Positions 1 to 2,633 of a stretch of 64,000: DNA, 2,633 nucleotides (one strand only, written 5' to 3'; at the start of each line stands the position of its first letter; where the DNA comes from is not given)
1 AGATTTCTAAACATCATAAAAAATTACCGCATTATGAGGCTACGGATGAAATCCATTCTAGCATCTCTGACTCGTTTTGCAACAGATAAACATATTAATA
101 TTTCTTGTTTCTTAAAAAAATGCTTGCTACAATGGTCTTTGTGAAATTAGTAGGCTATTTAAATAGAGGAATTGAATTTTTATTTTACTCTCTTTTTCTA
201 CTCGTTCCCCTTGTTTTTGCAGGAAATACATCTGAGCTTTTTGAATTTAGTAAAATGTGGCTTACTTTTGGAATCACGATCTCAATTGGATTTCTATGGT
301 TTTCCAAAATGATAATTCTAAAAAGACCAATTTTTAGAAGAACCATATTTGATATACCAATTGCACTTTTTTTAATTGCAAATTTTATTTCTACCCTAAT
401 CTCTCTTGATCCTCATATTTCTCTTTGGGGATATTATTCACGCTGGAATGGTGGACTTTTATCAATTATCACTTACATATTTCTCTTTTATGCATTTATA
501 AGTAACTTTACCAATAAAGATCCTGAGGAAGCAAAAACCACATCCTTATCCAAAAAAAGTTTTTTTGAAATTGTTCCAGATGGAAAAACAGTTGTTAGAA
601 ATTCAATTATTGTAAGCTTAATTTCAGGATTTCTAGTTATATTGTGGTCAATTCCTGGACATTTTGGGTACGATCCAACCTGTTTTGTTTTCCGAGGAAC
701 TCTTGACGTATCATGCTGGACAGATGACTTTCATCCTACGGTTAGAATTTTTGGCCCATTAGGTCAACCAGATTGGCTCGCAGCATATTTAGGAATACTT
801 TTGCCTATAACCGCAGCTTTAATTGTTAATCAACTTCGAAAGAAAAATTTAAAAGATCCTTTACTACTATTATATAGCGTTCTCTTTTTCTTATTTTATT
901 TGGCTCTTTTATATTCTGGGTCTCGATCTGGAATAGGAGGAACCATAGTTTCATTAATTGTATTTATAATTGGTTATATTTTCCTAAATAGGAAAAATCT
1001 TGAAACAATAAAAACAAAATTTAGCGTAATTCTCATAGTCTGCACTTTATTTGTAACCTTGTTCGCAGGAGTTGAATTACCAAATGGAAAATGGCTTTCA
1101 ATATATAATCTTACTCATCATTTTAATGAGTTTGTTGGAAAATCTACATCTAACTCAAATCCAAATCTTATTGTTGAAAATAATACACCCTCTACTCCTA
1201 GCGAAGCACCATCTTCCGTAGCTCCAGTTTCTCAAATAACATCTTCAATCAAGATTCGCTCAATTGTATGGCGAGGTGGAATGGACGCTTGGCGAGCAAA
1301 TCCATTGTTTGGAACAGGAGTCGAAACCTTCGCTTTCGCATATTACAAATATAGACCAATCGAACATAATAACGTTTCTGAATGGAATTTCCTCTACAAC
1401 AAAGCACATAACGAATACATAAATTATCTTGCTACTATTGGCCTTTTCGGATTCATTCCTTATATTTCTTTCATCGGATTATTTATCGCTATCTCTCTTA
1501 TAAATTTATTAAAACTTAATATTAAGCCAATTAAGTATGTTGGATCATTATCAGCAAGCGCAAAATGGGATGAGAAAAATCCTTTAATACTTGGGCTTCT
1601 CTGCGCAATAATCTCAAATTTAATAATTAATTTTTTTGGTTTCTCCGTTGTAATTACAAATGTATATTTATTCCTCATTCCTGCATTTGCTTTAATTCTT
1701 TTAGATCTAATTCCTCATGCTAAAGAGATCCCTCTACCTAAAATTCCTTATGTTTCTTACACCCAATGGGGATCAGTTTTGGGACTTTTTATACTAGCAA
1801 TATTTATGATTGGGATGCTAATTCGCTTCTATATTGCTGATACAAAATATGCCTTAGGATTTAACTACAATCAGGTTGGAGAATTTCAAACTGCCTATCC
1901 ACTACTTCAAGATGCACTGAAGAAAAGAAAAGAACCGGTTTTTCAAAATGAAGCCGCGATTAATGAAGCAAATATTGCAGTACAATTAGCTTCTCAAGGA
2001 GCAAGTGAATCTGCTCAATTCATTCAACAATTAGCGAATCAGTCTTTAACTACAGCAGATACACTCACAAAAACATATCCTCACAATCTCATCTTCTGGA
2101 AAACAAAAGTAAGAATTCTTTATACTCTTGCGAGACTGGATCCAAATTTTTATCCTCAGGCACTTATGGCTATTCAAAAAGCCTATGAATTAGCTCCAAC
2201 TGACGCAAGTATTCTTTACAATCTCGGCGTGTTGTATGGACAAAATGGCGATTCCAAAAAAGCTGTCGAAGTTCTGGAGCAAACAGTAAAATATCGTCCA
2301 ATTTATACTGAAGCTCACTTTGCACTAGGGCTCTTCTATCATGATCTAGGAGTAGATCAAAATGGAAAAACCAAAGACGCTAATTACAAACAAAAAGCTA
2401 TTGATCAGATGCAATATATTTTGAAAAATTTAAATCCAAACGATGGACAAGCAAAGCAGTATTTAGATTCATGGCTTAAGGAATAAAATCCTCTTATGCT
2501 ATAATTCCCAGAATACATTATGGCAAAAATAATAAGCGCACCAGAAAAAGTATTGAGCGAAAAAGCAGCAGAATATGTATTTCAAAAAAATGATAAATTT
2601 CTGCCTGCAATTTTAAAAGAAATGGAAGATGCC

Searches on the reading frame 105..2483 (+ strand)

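Call 68: search_protein_families(library=pfam, proteins=[window:105-2483:+], max_evalue=0.001)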
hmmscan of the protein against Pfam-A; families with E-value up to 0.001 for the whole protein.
window:105-2483:+ (793 aa): 10 families
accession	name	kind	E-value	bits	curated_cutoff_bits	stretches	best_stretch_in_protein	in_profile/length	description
PF04932.20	Wzy_C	-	8.1e-18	65.1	31.7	1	260-453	2-148/149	O-Antigen ligase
PF13414.12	TPR_11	-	1.1e-09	38.2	26.8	1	683-715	10-42/42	TPR repeat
PF13431.12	TPR_17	-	3.8e-09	36.5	24.4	1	690-721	2-33/34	Tetratricopeptide repeat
PF13424.12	TPR_12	-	8.9e-07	29.5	30.1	1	683-729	19-73/77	Tetratricopeptide repeat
PF13181.12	TPR_8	-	4.7e-06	26.8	25.7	1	701-732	1-32/34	Tetratricopeptide repeat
PF13432.12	TPR_16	-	1.9e-05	25.4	32.7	0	705-749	1-45/65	Tetratricopeptide repeat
PF14559.12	TPR_19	-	1.9e-05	25.3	25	0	683-731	7-55/68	Tetratricopeptide repeat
PF00515.34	TPR_1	-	2.7e-05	24.2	27.8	0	701-732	1-32/34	Tetratricopeptide repeat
PF07719.23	TPR_2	-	0.00021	21.6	27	0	702-732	2-32/34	Tetratricopeptide repeat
PF13428.12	TPR_14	-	0.00061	20.7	23.5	0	704-741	4-41/44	Tetratricopeptide repeat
